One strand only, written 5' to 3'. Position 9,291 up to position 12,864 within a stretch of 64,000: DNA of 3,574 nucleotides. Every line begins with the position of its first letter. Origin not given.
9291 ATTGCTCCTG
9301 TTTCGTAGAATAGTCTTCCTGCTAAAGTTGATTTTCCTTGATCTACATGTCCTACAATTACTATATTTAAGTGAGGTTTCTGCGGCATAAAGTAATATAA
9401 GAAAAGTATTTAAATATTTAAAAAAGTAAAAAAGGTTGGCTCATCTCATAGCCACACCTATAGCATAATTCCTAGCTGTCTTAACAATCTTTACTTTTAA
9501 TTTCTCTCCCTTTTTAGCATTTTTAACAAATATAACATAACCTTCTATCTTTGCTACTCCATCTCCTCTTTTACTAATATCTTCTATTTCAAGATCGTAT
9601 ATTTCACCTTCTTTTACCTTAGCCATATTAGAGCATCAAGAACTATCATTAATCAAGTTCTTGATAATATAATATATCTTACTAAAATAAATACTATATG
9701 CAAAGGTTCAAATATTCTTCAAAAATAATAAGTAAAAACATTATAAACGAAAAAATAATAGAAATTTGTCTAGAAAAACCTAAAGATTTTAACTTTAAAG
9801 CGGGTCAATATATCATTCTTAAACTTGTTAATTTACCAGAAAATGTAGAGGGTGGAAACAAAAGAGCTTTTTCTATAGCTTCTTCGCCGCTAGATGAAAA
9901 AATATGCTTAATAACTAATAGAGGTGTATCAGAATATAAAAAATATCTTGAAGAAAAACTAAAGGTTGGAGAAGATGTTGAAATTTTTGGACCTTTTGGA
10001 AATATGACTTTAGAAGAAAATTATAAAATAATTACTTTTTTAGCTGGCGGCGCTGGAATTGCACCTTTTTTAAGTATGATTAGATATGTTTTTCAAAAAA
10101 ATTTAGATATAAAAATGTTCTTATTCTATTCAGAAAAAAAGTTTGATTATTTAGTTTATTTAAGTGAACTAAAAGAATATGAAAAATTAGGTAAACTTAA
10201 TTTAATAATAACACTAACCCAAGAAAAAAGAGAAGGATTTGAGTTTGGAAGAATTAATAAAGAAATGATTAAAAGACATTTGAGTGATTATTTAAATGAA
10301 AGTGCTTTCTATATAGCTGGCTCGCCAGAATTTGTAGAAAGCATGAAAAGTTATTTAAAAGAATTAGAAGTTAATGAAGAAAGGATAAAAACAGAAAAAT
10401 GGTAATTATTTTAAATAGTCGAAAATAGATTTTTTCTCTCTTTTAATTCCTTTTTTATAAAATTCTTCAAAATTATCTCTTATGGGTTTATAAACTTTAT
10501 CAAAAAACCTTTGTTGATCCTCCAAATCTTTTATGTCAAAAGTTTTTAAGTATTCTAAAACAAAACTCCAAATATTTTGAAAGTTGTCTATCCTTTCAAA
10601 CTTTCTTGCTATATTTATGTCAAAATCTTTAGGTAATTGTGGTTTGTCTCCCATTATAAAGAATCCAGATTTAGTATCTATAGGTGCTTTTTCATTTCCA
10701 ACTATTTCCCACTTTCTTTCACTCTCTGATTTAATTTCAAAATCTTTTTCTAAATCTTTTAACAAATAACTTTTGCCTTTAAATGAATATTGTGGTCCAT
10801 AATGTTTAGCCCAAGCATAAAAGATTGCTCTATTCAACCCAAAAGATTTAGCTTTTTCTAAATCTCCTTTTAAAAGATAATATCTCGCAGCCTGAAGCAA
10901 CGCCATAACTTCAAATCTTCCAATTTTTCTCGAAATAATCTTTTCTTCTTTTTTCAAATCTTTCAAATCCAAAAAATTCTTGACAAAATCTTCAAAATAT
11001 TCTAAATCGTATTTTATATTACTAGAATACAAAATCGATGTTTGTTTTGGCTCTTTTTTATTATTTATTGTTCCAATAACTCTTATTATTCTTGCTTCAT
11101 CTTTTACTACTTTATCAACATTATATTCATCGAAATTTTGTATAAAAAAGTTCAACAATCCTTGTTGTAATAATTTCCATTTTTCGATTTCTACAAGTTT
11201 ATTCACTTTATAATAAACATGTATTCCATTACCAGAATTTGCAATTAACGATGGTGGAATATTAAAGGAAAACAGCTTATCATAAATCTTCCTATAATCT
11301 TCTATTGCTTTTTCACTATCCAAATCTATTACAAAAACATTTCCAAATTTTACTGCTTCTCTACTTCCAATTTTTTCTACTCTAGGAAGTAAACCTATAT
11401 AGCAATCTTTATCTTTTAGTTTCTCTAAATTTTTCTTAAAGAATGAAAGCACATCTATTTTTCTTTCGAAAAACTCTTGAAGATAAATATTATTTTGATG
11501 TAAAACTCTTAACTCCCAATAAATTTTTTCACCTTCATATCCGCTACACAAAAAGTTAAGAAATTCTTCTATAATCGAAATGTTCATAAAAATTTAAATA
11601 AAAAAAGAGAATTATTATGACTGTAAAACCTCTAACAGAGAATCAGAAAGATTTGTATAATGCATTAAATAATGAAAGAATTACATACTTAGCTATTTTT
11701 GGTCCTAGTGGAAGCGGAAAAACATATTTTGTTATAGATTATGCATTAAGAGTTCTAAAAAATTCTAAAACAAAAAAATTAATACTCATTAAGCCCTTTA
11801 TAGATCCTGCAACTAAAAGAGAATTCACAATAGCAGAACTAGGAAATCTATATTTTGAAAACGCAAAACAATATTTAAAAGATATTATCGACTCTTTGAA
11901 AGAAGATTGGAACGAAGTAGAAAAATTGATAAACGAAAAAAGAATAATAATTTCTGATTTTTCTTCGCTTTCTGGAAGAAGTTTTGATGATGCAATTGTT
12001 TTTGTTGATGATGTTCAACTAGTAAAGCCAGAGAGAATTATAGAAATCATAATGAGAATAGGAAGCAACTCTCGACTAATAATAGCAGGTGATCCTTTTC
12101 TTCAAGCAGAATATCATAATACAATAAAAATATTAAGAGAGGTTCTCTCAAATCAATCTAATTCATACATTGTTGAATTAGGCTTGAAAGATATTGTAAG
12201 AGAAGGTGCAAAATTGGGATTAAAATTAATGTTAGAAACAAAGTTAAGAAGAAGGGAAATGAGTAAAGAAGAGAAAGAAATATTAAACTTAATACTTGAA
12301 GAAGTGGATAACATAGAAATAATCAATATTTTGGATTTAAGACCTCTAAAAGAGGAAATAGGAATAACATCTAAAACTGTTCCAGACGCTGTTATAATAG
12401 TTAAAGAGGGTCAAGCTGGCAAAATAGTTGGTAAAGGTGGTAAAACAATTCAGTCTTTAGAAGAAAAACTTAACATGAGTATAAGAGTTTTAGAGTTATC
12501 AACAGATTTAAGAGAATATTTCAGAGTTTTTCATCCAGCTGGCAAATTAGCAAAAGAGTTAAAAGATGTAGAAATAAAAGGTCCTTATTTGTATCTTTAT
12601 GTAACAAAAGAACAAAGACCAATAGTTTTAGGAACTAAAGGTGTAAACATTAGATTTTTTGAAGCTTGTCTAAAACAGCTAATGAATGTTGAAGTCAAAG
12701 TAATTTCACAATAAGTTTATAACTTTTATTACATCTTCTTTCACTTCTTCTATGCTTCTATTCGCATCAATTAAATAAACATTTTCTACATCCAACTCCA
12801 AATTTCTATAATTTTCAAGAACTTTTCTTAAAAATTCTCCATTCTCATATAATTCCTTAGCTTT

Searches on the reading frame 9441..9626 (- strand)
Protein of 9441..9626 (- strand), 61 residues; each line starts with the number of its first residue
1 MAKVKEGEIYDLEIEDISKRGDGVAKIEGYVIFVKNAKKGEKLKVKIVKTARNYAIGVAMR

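Call 89: search_protein_families(library=pfam, proteins=[window:9441-9626:-], max_evalue=0.001)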
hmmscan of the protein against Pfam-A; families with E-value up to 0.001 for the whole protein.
window:9441-9626:- (61 aa): 1 family
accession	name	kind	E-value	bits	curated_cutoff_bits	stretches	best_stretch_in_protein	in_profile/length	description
PF01938.26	TRAM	-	4.6e-15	55.7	21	1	3-58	1-59/61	TRAM domain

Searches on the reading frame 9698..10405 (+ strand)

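Call 89: search_protein_families(library=pfam, proteins=[window:9698-10405:+], max_evalue=0.001)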
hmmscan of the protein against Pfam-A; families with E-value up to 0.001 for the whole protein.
window:9698-10405:+ (235 aa): 3 families
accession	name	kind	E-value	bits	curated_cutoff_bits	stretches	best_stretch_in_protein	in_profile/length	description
PF00175.26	NAD_binding_1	-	5.3e-16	59.7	22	1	114-216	1-107/109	Oxidoreductase NAD-binding domain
PF08030.17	NAD_binding_6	-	4.1e-05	24.1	22.2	1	109-190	1-87/156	Ferric reductase NAD binding domain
PF08022.18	FAD_binding_8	-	0.00017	22.1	22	1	9-73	5-68/109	FAD-binding domain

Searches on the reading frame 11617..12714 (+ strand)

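Call 89: search_protein_families(library=pfam, proteins=[window:11617-12714:+], max_evalue=0.001)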
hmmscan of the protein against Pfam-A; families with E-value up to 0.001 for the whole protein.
window:11617-12714:+ (365 aa): 8 families
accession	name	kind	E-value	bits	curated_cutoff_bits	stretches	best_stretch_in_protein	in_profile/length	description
PF02562.22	PhoH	-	7.1e-39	133.9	27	1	3-199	2-197/205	PhoH-like protein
PF07650.23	KH_2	-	7e-11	42.2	22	1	256-293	25-62/78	KH domain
PF00013.35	KH_1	-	4.5e-08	33.2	21.5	1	260-293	4-37/66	KH domain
PF13184.12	KH_5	-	1.2e-06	29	27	1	258-302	5-55/69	NusA-like KH domain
PF13245.12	AAA_19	-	0.00022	21.8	25.1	0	24-160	13-126/134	AAA domain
PF04851.21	ResIII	-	0.00045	20.6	22.5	1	12-122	10-114/164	Type III restriction enzyme, res subunit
PF13401.12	AAA_22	-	0.00051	20.8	27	0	25-162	8-126/130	AAA domain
PF13086.12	AAA_11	-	0.00058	20.2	27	0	10-56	7-55/257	AAA domain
